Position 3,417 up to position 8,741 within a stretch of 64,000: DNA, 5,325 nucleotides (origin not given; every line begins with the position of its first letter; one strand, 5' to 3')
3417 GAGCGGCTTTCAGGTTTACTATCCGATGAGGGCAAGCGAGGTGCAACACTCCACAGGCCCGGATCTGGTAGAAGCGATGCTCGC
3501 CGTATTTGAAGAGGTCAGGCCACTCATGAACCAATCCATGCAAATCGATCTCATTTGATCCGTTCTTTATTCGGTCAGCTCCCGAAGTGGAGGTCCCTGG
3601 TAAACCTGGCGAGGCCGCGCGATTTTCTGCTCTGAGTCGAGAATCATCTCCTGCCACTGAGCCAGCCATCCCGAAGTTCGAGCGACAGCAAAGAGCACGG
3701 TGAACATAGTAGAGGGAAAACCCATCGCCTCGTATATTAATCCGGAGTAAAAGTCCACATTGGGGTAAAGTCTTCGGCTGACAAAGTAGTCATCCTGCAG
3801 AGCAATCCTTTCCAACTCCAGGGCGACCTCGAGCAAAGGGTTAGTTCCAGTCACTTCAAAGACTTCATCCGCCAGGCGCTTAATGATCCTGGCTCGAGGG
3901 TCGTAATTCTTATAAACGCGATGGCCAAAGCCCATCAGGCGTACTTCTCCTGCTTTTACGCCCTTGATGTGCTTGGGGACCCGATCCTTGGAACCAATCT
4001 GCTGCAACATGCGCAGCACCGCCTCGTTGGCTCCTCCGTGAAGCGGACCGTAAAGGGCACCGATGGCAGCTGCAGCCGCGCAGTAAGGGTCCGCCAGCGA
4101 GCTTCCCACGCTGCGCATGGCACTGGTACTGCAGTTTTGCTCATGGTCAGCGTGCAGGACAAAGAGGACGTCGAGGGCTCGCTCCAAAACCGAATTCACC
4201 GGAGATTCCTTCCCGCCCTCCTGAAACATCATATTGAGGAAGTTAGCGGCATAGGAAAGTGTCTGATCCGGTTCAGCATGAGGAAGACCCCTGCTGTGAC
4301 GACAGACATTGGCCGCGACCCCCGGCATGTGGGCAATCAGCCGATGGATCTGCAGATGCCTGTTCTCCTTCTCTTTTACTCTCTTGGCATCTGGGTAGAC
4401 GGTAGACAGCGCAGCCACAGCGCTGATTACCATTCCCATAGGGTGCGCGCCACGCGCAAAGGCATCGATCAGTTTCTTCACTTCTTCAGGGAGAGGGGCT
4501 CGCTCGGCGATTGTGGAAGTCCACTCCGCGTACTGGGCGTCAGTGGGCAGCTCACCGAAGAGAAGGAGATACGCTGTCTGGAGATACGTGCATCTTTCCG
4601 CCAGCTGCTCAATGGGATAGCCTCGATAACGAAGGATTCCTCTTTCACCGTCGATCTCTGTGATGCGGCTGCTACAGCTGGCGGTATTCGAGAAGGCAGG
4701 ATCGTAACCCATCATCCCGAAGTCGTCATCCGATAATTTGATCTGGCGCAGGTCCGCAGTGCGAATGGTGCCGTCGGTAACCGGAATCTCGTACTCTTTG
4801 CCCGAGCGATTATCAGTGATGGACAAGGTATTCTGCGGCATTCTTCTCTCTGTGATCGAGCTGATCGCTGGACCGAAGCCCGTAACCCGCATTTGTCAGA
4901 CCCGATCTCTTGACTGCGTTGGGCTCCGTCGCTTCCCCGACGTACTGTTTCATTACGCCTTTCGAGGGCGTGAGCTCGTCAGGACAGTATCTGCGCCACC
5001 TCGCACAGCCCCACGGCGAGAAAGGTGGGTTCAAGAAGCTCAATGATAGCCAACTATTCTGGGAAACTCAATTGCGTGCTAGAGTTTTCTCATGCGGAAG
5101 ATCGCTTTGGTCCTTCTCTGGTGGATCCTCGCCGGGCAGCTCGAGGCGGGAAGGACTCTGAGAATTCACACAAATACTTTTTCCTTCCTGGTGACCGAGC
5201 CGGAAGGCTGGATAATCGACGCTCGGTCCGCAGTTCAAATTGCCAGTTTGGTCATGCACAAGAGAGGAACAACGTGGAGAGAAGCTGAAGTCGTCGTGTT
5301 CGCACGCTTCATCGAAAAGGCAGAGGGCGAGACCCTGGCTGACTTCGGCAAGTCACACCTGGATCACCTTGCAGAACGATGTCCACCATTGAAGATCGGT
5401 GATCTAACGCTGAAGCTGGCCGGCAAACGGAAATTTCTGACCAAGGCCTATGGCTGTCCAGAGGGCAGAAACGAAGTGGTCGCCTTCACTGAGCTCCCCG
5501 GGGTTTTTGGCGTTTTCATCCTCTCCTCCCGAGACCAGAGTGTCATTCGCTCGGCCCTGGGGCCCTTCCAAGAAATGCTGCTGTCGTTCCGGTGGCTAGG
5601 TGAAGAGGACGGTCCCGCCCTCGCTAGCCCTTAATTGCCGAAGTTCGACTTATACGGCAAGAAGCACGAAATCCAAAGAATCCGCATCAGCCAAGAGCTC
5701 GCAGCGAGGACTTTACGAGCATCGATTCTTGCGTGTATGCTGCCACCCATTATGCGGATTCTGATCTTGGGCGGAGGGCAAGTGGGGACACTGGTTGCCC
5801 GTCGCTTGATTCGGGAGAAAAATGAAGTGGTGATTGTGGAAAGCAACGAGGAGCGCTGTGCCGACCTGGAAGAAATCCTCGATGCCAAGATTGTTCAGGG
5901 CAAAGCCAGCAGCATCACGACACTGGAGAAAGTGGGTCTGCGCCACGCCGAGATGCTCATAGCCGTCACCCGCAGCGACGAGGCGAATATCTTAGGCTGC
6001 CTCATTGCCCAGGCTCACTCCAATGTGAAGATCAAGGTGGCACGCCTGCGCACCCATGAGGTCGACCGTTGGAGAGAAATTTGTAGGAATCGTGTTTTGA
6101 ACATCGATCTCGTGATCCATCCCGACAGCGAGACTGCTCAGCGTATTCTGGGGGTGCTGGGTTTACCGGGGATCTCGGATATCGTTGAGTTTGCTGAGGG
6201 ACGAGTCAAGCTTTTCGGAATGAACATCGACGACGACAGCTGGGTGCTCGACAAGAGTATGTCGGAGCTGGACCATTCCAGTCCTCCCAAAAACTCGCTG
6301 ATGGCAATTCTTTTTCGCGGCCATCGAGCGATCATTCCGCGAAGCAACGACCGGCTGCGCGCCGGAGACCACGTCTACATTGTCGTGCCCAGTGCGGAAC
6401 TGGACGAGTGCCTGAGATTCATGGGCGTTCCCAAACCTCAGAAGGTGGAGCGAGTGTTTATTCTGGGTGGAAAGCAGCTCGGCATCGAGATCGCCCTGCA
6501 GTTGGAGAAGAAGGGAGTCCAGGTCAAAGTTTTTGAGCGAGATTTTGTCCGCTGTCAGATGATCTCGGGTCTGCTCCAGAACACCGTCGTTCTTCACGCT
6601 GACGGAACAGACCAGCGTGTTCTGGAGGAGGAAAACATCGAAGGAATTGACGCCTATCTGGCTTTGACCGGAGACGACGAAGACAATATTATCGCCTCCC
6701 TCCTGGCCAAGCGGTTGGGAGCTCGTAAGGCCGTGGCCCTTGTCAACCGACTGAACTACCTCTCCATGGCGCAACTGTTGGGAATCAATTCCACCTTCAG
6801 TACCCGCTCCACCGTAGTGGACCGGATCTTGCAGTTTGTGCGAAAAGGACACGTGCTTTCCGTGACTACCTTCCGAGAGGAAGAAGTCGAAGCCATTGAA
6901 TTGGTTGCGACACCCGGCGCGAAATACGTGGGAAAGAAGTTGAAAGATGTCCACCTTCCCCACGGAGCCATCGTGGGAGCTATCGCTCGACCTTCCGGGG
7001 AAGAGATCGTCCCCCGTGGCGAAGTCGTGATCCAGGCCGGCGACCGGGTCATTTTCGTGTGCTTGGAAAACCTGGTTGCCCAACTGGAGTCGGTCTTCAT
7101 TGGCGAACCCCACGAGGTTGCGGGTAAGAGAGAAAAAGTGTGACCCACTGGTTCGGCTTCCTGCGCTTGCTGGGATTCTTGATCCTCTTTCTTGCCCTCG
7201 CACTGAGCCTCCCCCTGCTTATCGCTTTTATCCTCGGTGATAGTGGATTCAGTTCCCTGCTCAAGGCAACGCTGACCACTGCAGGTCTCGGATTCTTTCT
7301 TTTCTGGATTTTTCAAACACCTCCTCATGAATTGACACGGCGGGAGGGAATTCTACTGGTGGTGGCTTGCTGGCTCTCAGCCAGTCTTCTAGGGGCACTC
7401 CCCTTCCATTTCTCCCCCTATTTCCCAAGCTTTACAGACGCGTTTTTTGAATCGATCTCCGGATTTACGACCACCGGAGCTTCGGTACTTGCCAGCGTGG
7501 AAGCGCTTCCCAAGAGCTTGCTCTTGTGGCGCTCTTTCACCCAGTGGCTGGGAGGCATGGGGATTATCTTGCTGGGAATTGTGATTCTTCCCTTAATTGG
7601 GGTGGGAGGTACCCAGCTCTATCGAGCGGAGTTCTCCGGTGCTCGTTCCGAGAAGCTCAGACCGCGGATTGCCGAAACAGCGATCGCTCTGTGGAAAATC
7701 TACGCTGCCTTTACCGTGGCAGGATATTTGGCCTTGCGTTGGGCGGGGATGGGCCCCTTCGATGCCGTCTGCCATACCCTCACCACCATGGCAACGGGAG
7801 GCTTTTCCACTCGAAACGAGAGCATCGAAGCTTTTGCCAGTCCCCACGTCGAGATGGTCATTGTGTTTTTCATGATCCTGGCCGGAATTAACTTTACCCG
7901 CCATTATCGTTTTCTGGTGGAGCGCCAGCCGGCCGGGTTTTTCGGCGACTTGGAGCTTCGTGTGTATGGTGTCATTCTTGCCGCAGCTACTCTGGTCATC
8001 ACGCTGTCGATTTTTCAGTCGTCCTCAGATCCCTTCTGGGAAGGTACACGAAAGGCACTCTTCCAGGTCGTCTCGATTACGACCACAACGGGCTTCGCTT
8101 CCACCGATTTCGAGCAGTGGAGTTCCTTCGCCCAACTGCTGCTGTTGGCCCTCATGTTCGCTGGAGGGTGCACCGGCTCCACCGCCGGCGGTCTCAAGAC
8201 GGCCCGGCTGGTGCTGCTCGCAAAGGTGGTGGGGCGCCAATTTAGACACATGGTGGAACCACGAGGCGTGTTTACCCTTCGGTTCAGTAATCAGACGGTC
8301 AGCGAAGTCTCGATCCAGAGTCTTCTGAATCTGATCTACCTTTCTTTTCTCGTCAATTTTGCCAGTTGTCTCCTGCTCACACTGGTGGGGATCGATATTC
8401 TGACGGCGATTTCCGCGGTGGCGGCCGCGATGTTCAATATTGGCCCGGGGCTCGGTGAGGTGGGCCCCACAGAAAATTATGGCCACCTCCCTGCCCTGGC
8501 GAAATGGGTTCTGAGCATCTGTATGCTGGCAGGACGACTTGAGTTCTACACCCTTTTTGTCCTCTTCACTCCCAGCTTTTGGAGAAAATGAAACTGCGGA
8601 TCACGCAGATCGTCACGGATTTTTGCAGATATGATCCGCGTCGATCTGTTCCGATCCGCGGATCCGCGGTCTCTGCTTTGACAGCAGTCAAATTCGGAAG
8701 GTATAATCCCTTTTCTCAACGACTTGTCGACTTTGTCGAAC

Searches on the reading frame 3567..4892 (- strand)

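Call 52: search_protein_families(library=pfam, proteins=[window:3567-4892:-], max_evalue=0.00001)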
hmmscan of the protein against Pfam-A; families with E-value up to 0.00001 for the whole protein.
window:3567-4892:- (441 aa): 1 family
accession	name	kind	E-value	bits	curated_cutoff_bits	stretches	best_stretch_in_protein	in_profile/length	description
PF00285.26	Citrate_synt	-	1.5e-136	455.6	27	1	67-428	2-357/357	Citrate synthase, C-terminal domain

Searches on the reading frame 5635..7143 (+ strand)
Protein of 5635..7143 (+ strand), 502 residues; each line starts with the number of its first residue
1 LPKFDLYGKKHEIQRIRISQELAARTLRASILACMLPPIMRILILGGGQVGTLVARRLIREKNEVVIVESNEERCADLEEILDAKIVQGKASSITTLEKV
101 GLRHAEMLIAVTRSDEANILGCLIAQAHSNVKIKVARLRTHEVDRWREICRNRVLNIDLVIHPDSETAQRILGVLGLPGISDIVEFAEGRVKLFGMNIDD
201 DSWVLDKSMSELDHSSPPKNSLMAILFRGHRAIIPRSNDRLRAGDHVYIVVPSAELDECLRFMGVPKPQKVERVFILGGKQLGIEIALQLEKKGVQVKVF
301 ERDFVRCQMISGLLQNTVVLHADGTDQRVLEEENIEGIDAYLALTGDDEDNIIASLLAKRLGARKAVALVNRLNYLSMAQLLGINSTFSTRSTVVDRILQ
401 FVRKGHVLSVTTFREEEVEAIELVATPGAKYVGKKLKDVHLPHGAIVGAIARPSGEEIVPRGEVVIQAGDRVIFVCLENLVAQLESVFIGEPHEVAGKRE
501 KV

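Call 52: search_protein_families(library=pfam, proteins=[window:5635-7143:+], max_evalue=0.00001)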
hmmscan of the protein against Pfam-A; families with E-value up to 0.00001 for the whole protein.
window:5635-7143:+ (502 aa): 6 families
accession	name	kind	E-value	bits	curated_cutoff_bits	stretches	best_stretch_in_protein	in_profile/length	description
PF02254.24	TrkA_N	-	5.6e-42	143.2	23.8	2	42-143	1-101/116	TrkA-N domain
PF02080.26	TrkA_C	-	7.6e-28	96.7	27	2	422-488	3-70/71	TrkA-C domain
PF03807.23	F420_oxidored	-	3.8e-06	27.9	21.6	0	41-92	1-54/94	NADP oxidoreductase coenzyme F420-dependent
PF01488.26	Shikimate_DH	-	6.4e-06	26.7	24.3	0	41-119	14-90/138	Shikimate / quinate 5-dehydrogenase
PF13241.12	NAD_binding_7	-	6.6e-06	27.1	22.1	0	41-118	9-75/104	Putative NAD(P)-binding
PF01262.27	AlaDh_PNT_C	-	9.4e-06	25.6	23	0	32-109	19-97/214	Alanine dehydrogenase/PNT, C-terminal domain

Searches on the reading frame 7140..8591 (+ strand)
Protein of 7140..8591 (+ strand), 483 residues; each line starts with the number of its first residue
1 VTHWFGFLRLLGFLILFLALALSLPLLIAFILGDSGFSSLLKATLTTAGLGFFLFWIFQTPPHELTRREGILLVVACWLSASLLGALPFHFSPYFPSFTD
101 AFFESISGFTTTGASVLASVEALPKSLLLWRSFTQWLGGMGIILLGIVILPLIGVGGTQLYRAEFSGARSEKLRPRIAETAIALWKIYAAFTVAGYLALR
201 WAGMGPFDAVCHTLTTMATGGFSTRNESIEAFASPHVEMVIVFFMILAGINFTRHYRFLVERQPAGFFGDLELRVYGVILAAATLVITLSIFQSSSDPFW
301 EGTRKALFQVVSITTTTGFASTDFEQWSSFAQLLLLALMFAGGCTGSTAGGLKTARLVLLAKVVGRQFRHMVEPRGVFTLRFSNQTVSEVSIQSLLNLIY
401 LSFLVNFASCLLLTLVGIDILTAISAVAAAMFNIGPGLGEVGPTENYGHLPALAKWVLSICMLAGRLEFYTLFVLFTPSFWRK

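Call 52: search_protein_families(library=pfam, proteins=[window:7140-8591:+], max_evalue=0.00001)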
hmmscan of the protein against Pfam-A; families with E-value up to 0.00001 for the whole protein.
window:7140-8591:+ (483 aa): 1 family
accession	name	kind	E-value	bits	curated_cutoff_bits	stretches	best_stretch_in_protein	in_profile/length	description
PF02386.22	TrkH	-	4.2e-71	240.4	27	1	60-479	25-498/502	Cation transport protein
